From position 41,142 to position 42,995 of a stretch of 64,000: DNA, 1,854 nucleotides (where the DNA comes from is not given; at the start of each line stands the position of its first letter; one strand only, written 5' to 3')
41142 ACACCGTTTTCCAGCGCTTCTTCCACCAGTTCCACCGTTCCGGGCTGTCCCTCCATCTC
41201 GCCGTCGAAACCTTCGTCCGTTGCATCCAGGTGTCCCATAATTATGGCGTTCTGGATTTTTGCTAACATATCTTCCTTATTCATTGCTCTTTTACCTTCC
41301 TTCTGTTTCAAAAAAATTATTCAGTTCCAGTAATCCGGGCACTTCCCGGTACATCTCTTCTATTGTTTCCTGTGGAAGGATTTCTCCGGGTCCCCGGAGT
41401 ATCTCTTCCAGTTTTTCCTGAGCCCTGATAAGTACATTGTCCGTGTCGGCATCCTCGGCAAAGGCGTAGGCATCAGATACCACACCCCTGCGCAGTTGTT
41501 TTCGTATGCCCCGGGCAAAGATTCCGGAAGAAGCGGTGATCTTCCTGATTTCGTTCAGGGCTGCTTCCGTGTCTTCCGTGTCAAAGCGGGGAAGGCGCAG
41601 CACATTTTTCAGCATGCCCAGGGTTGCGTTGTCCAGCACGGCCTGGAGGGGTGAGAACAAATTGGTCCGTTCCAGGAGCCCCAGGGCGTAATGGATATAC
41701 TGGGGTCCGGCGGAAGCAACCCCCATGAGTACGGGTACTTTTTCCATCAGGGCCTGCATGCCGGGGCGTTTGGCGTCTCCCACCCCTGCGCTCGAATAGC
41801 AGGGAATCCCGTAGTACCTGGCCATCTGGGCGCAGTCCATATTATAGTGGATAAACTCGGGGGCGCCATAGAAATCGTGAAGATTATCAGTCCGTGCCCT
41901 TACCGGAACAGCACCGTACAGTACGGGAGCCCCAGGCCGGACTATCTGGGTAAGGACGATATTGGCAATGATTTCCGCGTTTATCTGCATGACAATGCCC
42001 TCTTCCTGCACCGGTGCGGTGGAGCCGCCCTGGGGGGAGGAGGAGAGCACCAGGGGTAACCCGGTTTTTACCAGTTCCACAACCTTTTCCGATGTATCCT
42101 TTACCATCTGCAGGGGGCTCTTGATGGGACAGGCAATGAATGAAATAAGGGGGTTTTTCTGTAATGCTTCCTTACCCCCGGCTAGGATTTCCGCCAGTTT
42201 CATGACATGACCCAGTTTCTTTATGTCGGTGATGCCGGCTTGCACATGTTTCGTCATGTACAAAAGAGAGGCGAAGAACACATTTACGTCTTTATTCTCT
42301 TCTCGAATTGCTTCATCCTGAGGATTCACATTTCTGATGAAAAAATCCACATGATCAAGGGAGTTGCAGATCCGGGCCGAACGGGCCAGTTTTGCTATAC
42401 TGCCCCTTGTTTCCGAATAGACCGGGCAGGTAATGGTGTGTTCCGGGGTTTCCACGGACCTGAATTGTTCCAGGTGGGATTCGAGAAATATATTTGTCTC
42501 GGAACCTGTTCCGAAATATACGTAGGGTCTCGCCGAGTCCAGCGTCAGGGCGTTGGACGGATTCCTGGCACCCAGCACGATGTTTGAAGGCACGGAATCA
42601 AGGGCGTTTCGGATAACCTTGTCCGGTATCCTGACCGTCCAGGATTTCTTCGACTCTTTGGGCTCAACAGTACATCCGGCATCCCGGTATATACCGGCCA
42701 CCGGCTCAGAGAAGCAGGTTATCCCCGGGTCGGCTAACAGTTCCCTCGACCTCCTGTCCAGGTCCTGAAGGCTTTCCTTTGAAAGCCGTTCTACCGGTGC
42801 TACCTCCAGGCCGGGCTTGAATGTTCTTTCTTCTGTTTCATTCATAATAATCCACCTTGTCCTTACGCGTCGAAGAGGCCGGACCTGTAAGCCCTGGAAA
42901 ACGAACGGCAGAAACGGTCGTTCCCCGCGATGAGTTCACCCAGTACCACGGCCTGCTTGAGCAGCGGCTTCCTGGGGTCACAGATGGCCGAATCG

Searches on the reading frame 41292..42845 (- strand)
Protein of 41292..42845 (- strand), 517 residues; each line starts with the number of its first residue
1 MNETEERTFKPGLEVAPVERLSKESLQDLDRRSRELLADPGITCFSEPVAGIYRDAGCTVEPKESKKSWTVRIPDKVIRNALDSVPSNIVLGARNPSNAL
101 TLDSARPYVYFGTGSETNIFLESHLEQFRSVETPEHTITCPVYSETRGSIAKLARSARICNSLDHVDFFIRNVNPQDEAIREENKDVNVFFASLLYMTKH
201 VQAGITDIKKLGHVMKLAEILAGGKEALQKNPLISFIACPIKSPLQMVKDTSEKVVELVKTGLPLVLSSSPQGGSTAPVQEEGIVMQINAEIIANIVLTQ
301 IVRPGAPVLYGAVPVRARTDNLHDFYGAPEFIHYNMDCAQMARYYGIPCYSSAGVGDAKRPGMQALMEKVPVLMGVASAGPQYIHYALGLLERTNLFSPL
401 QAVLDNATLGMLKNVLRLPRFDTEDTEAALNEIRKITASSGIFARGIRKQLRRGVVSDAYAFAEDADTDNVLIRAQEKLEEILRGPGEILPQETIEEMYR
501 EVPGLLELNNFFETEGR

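Call 30: search_protein_families(library=ncbifam, proteins=[window:41292-42845:-], max_evalue=1e-10)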
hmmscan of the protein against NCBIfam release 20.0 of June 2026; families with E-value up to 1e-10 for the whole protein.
window:41292-42845:- (517 aa): 1 family
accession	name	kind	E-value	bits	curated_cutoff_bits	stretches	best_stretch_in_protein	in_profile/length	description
TIGR02369.2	trimeth_pyl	equivalog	1.4e-68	231.5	525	1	19-438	4-394/469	[trimethylamine--corrinoid protein] Co-methyltransferase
